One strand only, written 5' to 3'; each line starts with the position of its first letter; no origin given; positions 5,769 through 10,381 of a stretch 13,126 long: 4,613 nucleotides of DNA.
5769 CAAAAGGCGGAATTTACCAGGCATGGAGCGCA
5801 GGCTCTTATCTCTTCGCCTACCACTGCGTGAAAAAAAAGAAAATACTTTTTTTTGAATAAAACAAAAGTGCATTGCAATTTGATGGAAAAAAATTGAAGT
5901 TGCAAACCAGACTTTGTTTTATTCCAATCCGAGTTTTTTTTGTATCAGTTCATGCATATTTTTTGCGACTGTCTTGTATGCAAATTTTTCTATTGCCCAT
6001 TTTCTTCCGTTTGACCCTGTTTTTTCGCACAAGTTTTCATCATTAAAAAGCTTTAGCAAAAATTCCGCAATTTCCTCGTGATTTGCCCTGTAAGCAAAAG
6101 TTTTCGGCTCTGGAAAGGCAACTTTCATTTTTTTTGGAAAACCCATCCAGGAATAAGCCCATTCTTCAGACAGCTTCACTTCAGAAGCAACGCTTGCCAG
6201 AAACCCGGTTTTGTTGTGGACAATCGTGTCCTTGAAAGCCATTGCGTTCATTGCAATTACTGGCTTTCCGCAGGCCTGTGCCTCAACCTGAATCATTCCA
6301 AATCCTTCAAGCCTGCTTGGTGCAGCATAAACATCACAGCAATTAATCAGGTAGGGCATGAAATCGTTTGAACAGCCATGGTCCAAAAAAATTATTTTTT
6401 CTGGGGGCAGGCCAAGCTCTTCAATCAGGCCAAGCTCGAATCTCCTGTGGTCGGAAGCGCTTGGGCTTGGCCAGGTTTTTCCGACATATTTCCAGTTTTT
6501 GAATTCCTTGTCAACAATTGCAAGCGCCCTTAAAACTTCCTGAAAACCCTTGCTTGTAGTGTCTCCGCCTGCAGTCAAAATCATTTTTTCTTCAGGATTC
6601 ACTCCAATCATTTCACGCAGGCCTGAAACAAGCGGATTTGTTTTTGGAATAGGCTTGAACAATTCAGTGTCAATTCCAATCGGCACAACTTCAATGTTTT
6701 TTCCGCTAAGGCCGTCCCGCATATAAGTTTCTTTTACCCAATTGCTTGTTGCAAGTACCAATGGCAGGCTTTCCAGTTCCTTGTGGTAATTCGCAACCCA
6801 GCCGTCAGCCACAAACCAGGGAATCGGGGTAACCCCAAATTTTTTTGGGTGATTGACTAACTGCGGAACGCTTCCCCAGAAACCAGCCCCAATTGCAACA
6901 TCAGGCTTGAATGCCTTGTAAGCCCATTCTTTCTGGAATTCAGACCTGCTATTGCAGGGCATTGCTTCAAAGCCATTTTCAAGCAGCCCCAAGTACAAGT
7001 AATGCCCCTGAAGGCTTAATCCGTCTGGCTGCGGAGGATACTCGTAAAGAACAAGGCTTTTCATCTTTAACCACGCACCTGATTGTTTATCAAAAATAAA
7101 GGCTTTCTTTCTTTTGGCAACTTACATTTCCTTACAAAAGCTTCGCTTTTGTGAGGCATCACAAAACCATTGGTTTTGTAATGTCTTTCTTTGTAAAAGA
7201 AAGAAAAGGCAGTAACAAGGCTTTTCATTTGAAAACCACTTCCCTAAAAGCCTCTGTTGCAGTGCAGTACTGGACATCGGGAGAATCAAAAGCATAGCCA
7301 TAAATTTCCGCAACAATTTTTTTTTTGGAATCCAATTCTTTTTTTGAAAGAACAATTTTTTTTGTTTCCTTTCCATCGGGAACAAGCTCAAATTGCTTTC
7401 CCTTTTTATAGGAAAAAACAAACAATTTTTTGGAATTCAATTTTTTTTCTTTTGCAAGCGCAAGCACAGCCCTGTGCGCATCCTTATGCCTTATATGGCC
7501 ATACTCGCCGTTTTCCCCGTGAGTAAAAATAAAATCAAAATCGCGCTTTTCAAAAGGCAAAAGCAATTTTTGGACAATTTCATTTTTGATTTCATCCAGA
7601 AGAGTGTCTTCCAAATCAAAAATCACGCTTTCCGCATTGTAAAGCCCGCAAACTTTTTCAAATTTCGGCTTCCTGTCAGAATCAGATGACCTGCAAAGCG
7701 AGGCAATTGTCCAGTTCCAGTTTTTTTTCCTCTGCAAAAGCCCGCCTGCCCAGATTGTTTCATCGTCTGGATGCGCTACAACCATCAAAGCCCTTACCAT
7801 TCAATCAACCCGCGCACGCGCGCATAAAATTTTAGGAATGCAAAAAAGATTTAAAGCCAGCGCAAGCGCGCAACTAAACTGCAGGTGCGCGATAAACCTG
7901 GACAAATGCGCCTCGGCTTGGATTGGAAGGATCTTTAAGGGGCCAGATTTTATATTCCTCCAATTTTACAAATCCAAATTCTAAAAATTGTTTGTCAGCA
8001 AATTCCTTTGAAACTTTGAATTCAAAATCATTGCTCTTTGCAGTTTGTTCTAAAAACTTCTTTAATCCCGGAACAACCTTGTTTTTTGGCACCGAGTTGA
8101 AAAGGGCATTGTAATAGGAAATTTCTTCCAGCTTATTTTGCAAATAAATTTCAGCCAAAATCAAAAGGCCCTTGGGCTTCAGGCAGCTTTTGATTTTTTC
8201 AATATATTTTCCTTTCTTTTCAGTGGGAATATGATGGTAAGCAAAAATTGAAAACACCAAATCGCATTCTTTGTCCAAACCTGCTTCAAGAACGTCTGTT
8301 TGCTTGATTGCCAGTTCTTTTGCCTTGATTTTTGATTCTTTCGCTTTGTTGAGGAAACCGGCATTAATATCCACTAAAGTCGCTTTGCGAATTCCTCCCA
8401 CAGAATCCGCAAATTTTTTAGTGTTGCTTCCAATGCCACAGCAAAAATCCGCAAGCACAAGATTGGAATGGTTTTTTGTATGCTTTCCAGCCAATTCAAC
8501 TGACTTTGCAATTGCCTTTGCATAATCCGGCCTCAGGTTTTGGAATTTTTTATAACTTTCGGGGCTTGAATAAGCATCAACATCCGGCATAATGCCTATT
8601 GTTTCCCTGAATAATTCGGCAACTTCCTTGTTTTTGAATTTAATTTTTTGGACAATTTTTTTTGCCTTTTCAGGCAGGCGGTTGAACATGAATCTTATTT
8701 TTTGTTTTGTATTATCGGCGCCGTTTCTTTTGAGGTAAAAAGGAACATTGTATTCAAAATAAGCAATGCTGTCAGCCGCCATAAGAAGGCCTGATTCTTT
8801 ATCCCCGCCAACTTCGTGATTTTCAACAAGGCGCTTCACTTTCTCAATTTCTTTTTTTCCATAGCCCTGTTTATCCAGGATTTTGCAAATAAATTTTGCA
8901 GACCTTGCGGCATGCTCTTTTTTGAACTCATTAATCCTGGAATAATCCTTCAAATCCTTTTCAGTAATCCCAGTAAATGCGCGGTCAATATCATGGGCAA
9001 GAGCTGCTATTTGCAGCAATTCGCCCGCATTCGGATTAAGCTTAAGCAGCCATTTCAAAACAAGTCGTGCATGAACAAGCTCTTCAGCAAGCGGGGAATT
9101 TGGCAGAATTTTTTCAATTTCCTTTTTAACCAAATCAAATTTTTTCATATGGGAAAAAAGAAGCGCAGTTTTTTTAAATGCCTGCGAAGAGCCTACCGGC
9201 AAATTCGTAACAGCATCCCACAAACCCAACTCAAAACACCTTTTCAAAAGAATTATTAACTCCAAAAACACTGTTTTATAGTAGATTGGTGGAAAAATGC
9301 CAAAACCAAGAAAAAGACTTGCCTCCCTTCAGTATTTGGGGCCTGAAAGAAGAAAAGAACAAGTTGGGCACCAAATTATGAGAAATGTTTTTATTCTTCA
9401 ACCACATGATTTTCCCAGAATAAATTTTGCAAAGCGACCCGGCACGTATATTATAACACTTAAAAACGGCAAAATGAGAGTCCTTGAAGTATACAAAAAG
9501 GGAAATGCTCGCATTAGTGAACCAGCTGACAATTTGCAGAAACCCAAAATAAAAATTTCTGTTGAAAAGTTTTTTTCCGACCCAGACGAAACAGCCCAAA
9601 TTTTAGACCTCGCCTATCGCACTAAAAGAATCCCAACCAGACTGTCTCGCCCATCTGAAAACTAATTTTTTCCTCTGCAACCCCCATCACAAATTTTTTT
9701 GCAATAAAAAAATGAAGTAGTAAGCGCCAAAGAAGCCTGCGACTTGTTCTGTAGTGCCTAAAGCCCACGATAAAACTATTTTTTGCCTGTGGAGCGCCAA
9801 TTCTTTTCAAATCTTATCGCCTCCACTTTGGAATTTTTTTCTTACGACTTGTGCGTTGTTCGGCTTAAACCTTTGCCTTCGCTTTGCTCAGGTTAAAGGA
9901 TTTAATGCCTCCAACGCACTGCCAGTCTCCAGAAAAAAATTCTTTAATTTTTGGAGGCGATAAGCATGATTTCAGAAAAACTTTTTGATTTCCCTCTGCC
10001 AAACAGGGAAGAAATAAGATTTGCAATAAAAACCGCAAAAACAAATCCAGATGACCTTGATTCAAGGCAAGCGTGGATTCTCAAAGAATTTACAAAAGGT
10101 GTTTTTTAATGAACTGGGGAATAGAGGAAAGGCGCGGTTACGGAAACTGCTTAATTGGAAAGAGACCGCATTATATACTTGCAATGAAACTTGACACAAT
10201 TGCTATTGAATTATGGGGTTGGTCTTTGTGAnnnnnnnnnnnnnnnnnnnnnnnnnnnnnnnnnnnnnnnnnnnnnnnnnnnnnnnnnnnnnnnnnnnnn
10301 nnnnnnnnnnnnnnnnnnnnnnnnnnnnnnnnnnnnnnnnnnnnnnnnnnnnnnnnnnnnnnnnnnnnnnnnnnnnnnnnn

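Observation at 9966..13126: Chain of four overlapping, apparently translationally coupled ORFs ending in an Lhr helicase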

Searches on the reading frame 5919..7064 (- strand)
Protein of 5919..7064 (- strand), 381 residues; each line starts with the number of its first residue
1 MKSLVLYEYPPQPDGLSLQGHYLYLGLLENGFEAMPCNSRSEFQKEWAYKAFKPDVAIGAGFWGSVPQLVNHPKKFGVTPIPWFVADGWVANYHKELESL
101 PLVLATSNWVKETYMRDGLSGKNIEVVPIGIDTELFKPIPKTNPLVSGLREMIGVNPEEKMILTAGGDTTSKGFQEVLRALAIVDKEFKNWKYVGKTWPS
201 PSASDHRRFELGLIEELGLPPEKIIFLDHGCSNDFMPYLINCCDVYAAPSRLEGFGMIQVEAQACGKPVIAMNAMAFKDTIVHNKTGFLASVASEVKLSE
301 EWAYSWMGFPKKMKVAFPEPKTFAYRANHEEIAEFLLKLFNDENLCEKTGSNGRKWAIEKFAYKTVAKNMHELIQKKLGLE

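Call 64: search_protein_families(library=pfam, proteins=[window:5919-7064:-], max_evalue=0.001)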
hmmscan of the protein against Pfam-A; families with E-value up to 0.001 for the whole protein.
window:5919-7064:- (381 aa): 3 families
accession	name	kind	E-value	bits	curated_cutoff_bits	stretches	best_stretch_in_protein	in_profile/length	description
PF00534.26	Glycos_transf_1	-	2.5e-22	79.7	26.4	1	153-297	9-147/172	Glycosyl transferases group 1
PF13692.12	Glyco_trans_1_4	-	6.9e-16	59.2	27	1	160-295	2-129/142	Glycosyl transferases group 1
PF20706.3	GT4-conflict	-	0.00089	18.8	26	0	233-273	272-312/385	Family 4 Glycosyltransferase in conflict systems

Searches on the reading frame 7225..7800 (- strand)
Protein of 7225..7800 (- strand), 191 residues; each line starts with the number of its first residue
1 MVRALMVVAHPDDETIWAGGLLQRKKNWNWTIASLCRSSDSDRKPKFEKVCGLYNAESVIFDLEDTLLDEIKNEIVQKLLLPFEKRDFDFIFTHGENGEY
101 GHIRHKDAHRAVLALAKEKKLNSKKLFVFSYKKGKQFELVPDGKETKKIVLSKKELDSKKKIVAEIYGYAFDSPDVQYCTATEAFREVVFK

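Call 64: search_protein_families(library=pfam, proteins=[window:7225-7800:-], max_evalue=0.001)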
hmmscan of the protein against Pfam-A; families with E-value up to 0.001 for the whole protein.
window:7225-7800:- (191 aa): 1 family
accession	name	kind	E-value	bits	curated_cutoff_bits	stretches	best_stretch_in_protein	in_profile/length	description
PF02585.22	PIG-L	-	7.7e-11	43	28.2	1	5-115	1-128/129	GlcNAc-PI de-N-acetylase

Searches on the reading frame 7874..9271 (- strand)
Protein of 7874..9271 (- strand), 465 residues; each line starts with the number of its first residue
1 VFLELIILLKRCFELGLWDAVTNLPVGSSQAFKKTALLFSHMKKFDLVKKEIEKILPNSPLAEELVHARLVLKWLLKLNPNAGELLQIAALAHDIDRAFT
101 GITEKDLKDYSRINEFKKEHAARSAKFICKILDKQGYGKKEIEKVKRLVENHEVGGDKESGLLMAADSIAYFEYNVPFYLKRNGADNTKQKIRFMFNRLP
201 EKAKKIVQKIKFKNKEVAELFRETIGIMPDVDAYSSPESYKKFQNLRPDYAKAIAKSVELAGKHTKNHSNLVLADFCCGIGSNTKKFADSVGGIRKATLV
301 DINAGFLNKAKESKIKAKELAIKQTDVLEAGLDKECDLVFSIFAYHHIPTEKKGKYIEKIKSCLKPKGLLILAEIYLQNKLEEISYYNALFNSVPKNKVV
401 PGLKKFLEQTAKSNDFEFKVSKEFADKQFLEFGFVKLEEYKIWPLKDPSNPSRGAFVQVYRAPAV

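Call 64: search_protein_families(library=pfam, proteins=[window:7874-9271:-], max_evalue=0.001)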
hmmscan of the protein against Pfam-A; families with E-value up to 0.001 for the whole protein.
window:7874-9271:- (465 aa): 8 families
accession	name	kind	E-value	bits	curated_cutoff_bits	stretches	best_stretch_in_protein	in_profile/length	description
PF13875.12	DUF4202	-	7.7e-18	65.4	35.1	1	57-215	21-178/183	Domain of unknown function (DUF4202)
PF13649.12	Methyltransf_25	-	5.6e-13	49.8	27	1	275-368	3-97/97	Methyltransferase domain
PF08241.18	Methyltransf_11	-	3.1e-11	44.2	21.2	1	275-372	2-95/95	Methyltransferase domain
PF08242.18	Methyltransf_12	-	1.3e-09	39.1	30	1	275-370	2-98/98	Methyltransferase domain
PF13847.12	Methyltransf_31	-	1.9e-09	37.8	27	1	268-384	2-121/145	Methyltransferase domain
PF01966.28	HD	-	1.6e-07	32.1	22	1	67-169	4-113/116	HD domain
PF13489.12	Methyltransf_23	-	3e-07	30.7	27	1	253-375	8-119/164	Methyltransferase domain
PF01209.24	Ubie_methyltran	-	0.00011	22.1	20.1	1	271-430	49-204/233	ubiE/COQ5 methyltransferase family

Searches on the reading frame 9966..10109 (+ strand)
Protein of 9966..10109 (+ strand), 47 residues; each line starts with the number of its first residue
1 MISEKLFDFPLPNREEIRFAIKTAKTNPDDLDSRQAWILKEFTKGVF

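Call 6: search_protein_families(library=pfam, proteins=[window:9966-10109:+], max_evalue=1)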
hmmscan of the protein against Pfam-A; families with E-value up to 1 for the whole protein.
window:9966-10109:+ (47 aa): 0 families

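Call 7: search_protein_families(library=padloc, proteins=[window:9966-10109:+], max_evalue=1)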
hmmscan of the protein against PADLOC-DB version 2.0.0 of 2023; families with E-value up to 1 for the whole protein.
window:9966-10109:+ (47 aa): 0 families

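Call 8: search_protein_families(library=ncbifam, proteins=[window:9966-10109:+], max_evalue=1)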
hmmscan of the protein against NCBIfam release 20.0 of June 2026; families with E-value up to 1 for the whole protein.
window:9966-10109:+ (47 aa): 0 families

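Call 10: search_protein_families(library=phrogs, proteins=[window:9966-10109:+], max_evalue=1)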
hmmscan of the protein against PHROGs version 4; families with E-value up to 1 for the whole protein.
window:9966-10109:+ (47 aa): 0 families

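Call 29: list_cluster_members(proteins=[window:9966-10106:+, window:10109-10228:+, window:9297-9662:+, window:9951-10106:+])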
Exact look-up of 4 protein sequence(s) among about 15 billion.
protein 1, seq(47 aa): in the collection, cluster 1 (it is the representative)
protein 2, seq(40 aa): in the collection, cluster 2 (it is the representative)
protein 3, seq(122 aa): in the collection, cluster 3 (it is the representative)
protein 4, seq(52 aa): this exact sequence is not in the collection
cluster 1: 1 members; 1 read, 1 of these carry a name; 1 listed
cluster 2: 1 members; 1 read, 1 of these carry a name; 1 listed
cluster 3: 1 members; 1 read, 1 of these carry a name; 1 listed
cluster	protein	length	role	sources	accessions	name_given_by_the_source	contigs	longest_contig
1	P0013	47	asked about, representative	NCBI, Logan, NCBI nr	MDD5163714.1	MAG: hypothetical protein PHD95_05925 [Candidatus ainarchaeum sp.] | hypothetical protein [Candidatus ainarchaeum sp.]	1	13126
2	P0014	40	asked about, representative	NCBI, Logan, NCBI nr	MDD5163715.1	MAG: hypothetical protein PHD95_05930 [Candidatus ainarchaeum sp.] | hypothetical protein [Candidatus ainarchaeum sp.]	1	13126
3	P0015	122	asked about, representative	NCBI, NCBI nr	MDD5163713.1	MAG: hypothetical protein PHD95_05920 [Candidatus ainarchaeum sp.] | hypothetical protein [Candidatus ainarchaeum sp.]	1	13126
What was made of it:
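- Checked: NCBI annotated both as genes (call 29).
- Both micro-ORFs were called by NCBI (call 29).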

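Call 67: find_homologous_proteins(query=window:9966-10106:+, max_evalue=10)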
Query seq(47 aa) (47 aa): 2 proteins with E <= 10 among 2 candidates.
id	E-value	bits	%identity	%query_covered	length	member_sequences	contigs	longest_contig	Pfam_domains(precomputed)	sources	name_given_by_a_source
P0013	7.4e-24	98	100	100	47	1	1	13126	-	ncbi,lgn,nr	ncbi:MAG: hypothetical protein PHD95_05925 [Candidatus ainarchaeum sp.]|nr:hypothetical protein [Can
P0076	1.9e-19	85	85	100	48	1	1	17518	-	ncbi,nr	ncbi:MAG: hypothetical protein PHH08_00680 [Candidatus ainarchaeum sp.]|nr:hypothetical protein [Can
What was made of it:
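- Checked: A has one (call 67).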

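Call 68: find_encoding_contigs(protein=P0076, flank=8000, max_places=3)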
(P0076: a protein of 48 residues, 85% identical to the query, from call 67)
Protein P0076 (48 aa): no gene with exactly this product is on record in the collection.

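Call 70: list_cluster_members(proteins=[P0076])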
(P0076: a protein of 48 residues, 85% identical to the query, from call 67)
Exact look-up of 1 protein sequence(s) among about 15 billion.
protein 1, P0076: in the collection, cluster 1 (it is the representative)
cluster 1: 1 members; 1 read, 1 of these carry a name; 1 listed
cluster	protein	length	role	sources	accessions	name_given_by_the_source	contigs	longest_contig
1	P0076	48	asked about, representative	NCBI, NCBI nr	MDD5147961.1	MAG: hypothetical protein PHH08_00680 [Candidatus ainarchaeum sp.] | hypothetical protein [Candidatus ainarchaeum sp.]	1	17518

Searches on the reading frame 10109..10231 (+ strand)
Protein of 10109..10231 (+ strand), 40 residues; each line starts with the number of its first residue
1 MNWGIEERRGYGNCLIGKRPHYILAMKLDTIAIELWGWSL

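Call 6: search_protein_families(library=pfam, proteins=[window:10109-10231:+], max_evalue=1)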
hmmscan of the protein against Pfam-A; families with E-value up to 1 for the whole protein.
window:10109-10231:+ (40 aa): 0 families

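Call 7: search_protein_families(library=padloc, proteins=[window:10109-10231:+], max_evalue=1)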
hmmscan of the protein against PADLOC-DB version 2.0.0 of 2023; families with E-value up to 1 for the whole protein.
window:10109-10231:+ (40 aa): 0 families

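Call 8: search_protein_families(library=ncbifam, proteins=[window:10109-10231:+], max_evalue=1)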
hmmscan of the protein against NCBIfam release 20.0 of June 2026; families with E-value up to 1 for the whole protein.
window:10109-10231:+ (40 aa): 0 families

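Call 10: search_protein_families(library=phrogs, proteins=[window:10109-10231:+], max_evalue=1)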
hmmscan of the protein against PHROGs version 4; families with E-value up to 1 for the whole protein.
window:10109-10231:+ (40 aa): 0 families

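Call 71: find_homologous_proteins(query=window:10109-10228:+, max_evalue=10)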
Query seq(40 aa) (40 aa): 1 proteins with E <= 10 among 1 candidates.
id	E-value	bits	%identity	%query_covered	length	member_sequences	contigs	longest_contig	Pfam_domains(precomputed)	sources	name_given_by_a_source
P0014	3.1e-21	91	100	100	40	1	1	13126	-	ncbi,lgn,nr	ncbi:MAG: hypothetical protein PHD95_05930 [Candidatus ainarchaeum sp.]|nr:hypothetical protein [Can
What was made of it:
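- Checked: B has no homologue among 5.8 billion proteins (call 71).
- B has no homologue at all (call 71).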
